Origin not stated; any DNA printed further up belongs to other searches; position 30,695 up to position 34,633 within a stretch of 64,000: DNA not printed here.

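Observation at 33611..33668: Intergenic simple-repeat families have invaded essential aaRS genes in frame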

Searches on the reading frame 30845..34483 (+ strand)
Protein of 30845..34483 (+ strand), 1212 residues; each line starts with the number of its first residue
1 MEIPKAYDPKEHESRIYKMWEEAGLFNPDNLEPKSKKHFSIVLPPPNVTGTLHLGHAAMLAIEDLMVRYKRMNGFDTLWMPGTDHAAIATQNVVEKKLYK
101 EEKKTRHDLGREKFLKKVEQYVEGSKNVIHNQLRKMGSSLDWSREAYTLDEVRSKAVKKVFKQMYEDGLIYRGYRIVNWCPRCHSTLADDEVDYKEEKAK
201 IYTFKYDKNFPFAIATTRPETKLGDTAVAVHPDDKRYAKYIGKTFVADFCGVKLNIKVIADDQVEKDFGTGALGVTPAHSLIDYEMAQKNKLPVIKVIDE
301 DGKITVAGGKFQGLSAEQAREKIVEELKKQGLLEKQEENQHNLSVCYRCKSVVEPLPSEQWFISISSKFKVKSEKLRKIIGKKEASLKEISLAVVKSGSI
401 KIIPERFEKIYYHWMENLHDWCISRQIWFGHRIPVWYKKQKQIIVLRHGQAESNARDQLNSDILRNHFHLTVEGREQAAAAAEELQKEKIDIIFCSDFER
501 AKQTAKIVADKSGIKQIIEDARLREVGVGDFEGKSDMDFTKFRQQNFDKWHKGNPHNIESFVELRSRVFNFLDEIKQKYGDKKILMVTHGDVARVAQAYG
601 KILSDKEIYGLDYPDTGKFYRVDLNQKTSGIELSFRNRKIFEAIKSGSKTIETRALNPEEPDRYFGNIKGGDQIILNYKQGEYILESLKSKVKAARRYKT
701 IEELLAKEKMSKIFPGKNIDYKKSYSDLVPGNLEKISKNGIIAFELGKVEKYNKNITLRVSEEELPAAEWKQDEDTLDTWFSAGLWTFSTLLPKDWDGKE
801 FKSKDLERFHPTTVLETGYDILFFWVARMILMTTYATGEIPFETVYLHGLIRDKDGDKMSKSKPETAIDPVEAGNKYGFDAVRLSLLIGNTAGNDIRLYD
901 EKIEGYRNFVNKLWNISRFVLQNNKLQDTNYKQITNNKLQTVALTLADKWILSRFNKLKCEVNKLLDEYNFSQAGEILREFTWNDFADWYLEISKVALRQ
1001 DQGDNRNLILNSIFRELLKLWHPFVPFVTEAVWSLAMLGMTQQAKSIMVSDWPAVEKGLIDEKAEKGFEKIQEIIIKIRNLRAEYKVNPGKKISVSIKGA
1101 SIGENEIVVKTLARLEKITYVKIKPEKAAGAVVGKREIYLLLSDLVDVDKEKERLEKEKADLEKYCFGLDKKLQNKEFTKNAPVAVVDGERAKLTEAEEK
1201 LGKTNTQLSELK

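Call 12: search_protein_families(library=pfam, proteins=[window:30845-34483:+])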
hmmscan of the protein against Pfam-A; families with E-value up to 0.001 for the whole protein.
window:30845-34483:+ (1212 aa): 6 families
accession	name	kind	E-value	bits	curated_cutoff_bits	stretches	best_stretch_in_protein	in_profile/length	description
PF00133.28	tRNA-synt_1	-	1.5e-123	413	22.7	2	16-471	2-280/414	tRNA synthetases class I (I, L, M and V)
PF00300.27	His_Phos_1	-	1.3e-37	129.8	21.7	1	443-626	1-183/194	Histidine phosphatase superfamily (branch 1)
PF08264.19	Anticodon_1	-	4.7e-37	127.6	25.1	1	948-1096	1-147/148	Anticodon-binding domain of tRNA ligase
PF09334.17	tRNA-synt_1g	-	2.1e-18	66.7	20.1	1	46-193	8-136/391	tRNA synthetases class I (M)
PF10458.14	Val_tRNA-synt_C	-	7.7e-13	48.9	25.9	1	1147-1212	1-66/66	Valyl tRNA synthetase tRNA binding arm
PF13603.12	tRNA-synt_1_2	-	7.3e-06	26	25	1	256-303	98-145/185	Leucyl-tRNA synthetase, editing domain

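Call 18: find_encoding_contigs(protein=window:30845-34483:+, flank=3000, max_places=6)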
Protein window:30845-34483:+ (1212 aa): 6 contigs read that carry it; 2 places shown.
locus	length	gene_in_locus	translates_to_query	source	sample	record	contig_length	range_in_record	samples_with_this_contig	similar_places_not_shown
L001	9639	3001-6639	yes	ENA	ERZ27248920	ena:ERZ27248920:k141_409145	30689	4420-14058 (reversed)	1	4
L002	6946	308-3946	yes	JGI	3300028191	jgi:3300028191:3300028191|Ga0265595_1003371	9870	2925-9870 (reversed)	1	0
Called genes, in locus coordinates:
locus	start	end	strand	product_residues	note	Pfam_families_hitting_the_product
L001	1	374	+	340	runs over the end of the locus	PF01699:Na_Ca_ex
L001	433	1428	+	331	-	PF04055:Radical_SAM (weak)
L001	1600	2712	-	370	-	PF01368:DHH (weak)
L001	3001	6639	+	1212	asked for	PF00133:tRNA-synt_1, PF09334:tRNA-synt_1g, PF13603:tRNA-synt_1_2 (faint), PF00300:His_Phos_1, PF00133:tRNA-synt_1, PF08264:Anticodon_1, PF10458:Val_tRNA-synt_C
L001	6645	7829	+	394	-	PF00579:tRNA-synt_1b, PF22421:SYY_C-terminal (weak), PF01479:S4 (weak)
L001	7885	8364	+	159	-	-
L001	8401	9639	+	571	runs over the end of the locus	PF03485:Arg_tRNA_synt_N, PF00750:tRNA-synt_1d, PF09334:tRNA-synt_1g (faint), PF05746:DALR_1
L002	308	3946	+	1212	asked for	PF00133:tRNA-synt_1, PF09334:tRNA-synt_1g, PF13603:tRNA-synt_1_2 (faint), PF00300:His_Phos_1, PF00133:tRNA-synt_1, PF08264:Anticodon_1, PF10458:Val_tRNA-synt_C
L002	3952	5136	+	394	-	PF00579:tRNA-synt_1b, PF22421:SYY_C-terminal (weak), PF01479:S4 (weak)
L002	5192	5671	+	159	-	-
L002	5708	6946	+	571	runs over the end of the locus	PF03485:Arg_tRNA_synt_N, PF00750:tRNA-synt_1d, PF09334:tRNA-synt_1g (faint), PF05746:DALR_1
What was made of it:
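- Identical sequence was found in assemblies from two other sources, ENA and JGI (call 18).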

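Call 19: find_homologous_proteins(query=window:30845-34483:+)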
Query window:30845-34483:+ (1212 aa): 8000 proteins with E <= 0.001 among 8000 candidates; the best 120 are listed.
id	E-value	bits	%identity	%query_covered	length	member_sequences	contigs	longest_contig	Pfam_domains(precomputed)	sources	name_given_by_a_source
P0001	0.0e+0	2755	100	100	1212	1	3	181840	PF09334.18,PF08264.20,PF13603.13,PF00133.29,PF10458.15,PF00300.28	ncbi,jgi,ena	-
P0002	0.0e+0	1635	73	52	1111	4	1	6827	PF09334.18,PF08264.20,PF13603.13,PF00133.29,PF10458.15,PF00300.28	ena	-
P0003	0.0e+0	1614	74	52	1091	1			PF09334.18,PF08264.20,PF00133.29,PF10458.15,PF00300.28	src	-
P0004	0.0e+0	1542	66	52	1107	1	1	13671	PF09334.18,PF08264.20,PF13603.13,PF00133.29,PF10458.15,PF00300.28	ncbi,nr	ncbi:class I tRNA ligase family protein [Candidatus Falkowbacteria bacterium]|nr:class I tRNA ligase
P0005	0.0e+0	1512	63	52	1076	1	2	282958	PF09334.18,PF08264.20,PF00133.29,PF10458.15,PF00300.28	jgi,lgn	jgi:valyl-tRNA synthetase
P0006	0.0e+0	1498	65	51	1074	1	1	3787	PF09334.18,PF08264.20,PF13603.13,PF00133.29,PF10458.15,PF00300.28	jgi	-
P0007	0.0e+0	1490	66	51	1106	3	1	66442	PF09334.18,PF08264.20,PF00133.29,PF10458.15,PF00300.28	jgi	jgi:valyl-tRNA synthetase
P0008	0.0e+0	1470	63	51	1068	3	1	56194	PF09334.18,PF08264.20,PF13603.13,PF00133.29,PF10458.15,PF00300.28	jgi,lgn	-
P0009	0.0e+0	1460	63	52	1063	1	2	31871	PF09334.18,PF08264.20,PF13603.13,PF00133.29,PF10458.15,PF00300.28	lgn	-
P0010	0.0e+0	1456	62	50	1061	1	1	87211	PF09334.18,PF08264.20,PF00133.29,PF10458.15,PF00300.28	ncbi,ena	-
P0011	0.0e+0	1455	62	52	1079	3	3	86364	PF09334.18,PF08264.20,PF00133.29,PF10458.15,PF00300.28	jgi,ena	-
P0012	0.0e+0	1433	65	51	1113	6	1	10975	PF09334.18,PF08264.20,PF00133.29,PF10458.15,PF00300.28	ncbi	-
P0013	0.0e+0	1433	64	51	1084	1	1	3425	PF09334.18,PF08264.20,PF13603.13,PF00133.29,PF10458.15,PF00300.28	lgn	-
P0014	0.0e+0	1411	61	52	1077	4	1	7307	PF09334.18,PF08264.20,PF00133.29,PF10458.15,PF00300.28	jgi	-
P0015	0.0e+0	1408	63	52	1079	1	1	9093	PF09334.18,PF08264.20,PF00133.29,PF10458.15,PF00300.28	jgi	-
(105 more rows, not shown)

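Call 23: find_related_loci(query=window:30845-34483:+, collection=genome_contigs, flank=10000)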
Query window:30845-34483:+ (1212 aa) in genome_contigs; peptide patterns used: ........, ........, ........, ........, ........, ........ (x = any residue, [..] = any of these).
431 stretches matched a pattern; 411 encode a relative of the query (tblastn E <= 1e-3); the best 80 are kept; 80 distinct loci.
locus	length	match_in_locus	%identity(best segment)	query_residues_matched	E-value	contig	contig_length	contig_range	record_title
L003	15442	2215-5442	66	1-1212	0e+0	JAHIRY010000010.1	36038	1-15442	MAG: Patescibacteria group bacterium isolate MM_PC_MetaG.mb.147 MM_PC_MetaG.mb.147_k141_430580, whole genome shotgun seq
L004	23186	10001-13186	61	1-1211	0e+0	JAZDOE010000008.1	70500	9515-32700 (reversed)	MAG: Candidatus Falkowbacteria bacterium isolate MEGAHIT-group-0.750 k141_20516868, whole genome shotgun sequence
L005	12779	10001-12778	60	1-992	0e+0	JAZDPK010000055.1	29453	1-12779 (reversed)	MAG: Parcubacteria group bacterium isolate MEGAHIT-group-0.83 k141_9143063, whole genome shotgun sequence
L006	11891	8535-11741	54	2-1208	0e+0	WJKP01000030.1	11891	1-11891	MAG: Candidatus Buchananbacteria bacterium isolate Bin_492 k141_1946945, whole genome shotgun sequence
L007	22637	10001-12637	69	1-1212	0e+0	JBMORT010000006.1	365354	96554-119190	MAG: Patescibacteria group bacterium isolate Betzabe_MAG187 MAG187_6, whole genome shotgun sequence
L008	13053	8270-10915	64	2-1211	0e+0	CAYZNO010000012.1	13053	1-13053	MAG TPA_asm: uncultured Gammaproteobacteria bacterium isolate binchicken_co274_53 genome assembly, contig: NODE_11923_le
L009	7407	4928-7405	53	3-973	0e+0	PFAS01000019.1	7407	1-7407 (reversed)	MAG: Candidatus Falkowbacteria bacterium CG10_big_fil_rev_8_21_14_0_10_43_11 CG10_8_21_14_0.10_scaffold_11634_c, whole g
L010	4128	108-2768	66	5-1195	0e+0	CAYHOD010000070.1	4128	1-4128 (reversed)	MAG TPA_asm: uncultured Gammaproteobacteria bacterium isolate ERP119705_co14_56 genome assembly, contig: NODE_45428_leng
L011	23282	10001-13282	52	2-1194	0e+0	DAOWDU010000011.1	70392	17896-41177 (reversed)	MAG TPA_asm: bacterium isolate CSMAG_1921 CSMAG_1921_k141_78057_length_70392_cov_29.3061, whole genome shotgun sequence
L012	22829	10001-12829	64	2-1194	0e+0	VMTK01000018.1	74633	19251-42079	MAG: Candidatus Falkowbacteria bacterium isolate S3_17 k141_7015, whole genome shotgun sequence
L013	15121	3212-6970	51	1-1212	0e+0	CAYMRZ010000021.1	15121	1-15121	MAG TPA_asm: uncultured Bdellovibrionales bacterium isolate SRP332253_co1_286 genome assembly, contig: NODE_6579_length_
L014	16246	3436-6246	63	5-1212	0e+0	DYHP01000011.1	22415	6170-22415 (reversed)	MAG TPA_asm: Candidatus Methylomirabilis sp. isolate DR5_44_9 Afr_mines_DR5_318_length_22415_cov_3_840519, whole genome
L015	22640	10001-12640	65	2-1211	0e+0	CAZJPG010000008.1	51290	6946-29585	MAG TPA_asm: uncultured Gammaproteobacteria bacterium isolate SRP263991_co7_920 genome assembly, contig: NODE_644_length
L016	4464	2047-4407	64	5-1097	0e+0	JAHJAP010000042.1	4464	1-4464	MAG: Patescibacteria group bacterium isolate Modern_marine.mb.217 Modern_marine.mb.217_k141_742483, whole genome shotgun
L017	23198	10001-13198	47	2-1212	0e+0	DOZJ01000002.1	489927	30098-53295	MAG TPA_asm: Candidatus Falkowbacteria bacterium isolate UBA11705 contig_1667, whole genome shotgun sequence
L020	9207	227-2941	62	2-1212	0e+0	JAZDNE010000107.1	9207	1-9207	MAG: bacterium isolate MEGAHIT-group-0.699 k141_19654800, whole genome shotgun sequence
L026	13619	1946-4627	62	2-1212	0e+0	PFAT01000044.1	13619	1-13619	MAG: Candidatus Falkowbacteria bacterium CG10_big_fil_rev_8_21_14_0_10_44_15 CG10_8_21_14_0.10_scaffold_4472_c, whole ge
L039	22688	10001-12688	61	2-1212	4e-177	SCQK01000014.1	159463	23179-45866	MAG: Patescibacteria group bacterium isolate DP16D_bin.9 DP16D_bin.9-114292, whole genome shotgun sequence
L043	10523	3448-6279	61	2-1212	9e-177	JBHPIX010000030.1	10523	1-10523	Patescibacteria group bacterium isolate SAG AM-312-K06 AM-312-K06_NODE_30, whole genome shotgun sequence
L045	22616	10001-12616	58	5-1212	3e-176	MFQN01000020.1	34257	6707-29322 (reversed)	MAG: Candidatus Magasanikbacteria bacterium RIFCSPLOWO2_12_FULL_43_12 rifcsplowo2_12_scaffold_4528, whole genome shotgun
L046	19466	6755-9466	61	2-1212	7e-176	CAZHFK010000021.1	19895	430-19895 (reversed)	MAG TPA_asm: uncultured Gammaproteobacteria bacterium isolate SRP141376_co1_395 genome assembly, contig: NODE_5773_lengt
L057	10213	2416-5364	60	2-1212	5e-170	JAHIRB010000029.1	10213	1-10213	MAG: Patescibacteria group bacterium isolate MM_PC_MetaG.mb.11 MM_PC_MetaG.mb.11_k141_1365894, whole genome shotgun sequ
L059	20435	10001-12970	58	2-1212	1e-169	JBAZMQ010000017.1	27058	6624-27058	MAG: Patescibacteria group bacterium isolate SO_2017_LW4_47 scaffold_3758_c1_LW137-91_2017, whole genome shotgun sequenc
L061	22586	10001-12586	58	2-1212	2e-166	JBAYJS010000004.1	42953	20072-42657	MAG: Candidatus Buchananbacteria bacterium isolate SO_2016_GW1_61 scaffold01677_OW334_2016, whole genome shotgun sequenc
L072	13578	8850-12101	44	2-1212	2e-159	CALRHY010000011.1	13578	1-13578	MAG: Candidatus Uhrbacteria bacterium RIFOXYB12_FULL_58_10 isolate MaH-04nov19-253 genome assembly, contig: MaH-04nov19-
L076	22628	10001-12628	58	2-1212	5e-158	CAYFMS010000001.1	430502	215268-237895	MAG TPA_asm: uncultured Gammaproteobacteria bacterium isolate ERP019367_co1_75 genome assembly, contig: NODE_26_length_4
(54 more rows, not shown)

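Call 24: find_encoding_contigs(protein=P0004, flank=10000, max_places=2)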
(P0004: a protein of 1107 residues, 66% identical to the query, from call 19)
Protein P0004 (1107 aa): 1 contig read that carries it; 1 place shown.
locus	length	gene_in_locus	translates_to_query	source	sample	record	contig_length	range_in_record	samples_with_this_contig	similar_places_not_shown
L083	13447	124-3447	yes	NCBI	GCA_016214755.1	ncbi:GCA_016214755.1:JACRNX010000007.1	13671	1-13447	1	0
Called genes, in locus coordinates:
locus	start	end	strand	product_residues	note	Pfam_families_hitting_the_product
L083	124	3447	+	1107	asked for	PF00133:tRNA-synt_1, PF09334:tRNA-synt_1g, PF13603:tRNA-synt_1_2 (faint), PF00300:His_Phos_1, PF00133:tRNA-synt_1, PF08264:Anticodon_1, PF10458:Val_tRNA-synt_C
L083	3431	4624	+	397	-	PF00579:tRNA-synt_1b, PF16714:TyrRSs_C (faint), PF22421:SYY_C-terminal (weak), PF01479:S4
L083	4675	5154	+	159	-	-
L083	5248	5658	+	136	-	PF04519:Bactofilin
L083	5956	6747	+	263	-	PF00781:DAGK_cat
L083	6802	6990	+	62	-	PF12797:Fer4_2 (weak), PF13237:Fer4_10 (weak), PF00037:Fer4 (weak), PF12837:Fer4_6 (weak), PF13459:Fer4_15, PF13370:Fer4_13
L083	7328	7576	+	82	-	-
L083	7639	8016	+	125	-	PF08378:NERD (weak), PF02021:UPF0102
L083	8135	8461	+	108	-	PF09685:MamF_MmsF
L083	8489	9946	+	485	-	PF00224:PK, PF02887:PK_C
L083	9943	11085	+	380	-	PF01490:Aa_trans, PF03222:Trp_Tyr_perm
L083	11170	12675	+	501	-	PF13632:Glyco_trans_2_3 (weak)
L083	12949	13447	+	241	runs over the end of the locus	PF00535:Glycos_transf_2, PF10111:Glyco_tranf_2_2, PF13641:Glyco_tranf_2_3, PF13632:Glyco_trans_2_3 (weak)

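Call 25: find_encoding_contigs(protein=P0002, flank=10000, max_places=2)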
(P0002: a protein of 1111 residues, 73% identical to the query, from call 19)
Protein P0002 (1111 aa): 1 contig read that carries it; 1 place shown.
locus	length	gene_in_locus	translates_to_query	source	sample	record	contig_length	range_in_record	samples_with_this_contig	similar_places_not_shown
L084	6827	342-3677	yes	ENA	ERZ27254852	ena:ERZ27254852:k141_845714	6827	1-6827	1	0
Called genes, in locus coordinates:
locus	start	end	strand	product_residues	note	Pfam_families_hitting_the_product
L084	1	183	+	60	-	?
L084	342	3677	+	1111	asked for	PF00133:tRNA-synt_1, PF09334:tRNA-synt_1g, PF13603:tRNA-synt_1_2 (faint), PF00300:His_Phos_1, PF00133:tRNA-synt_1, PF08264:Anticodon_1, PF10458:Val_tRNA-synt_C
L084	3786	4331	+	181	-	PF01909:NTP_transf_2, PF18765:Polbeta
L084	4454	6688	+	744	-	PF07728:AAA_5 (weak)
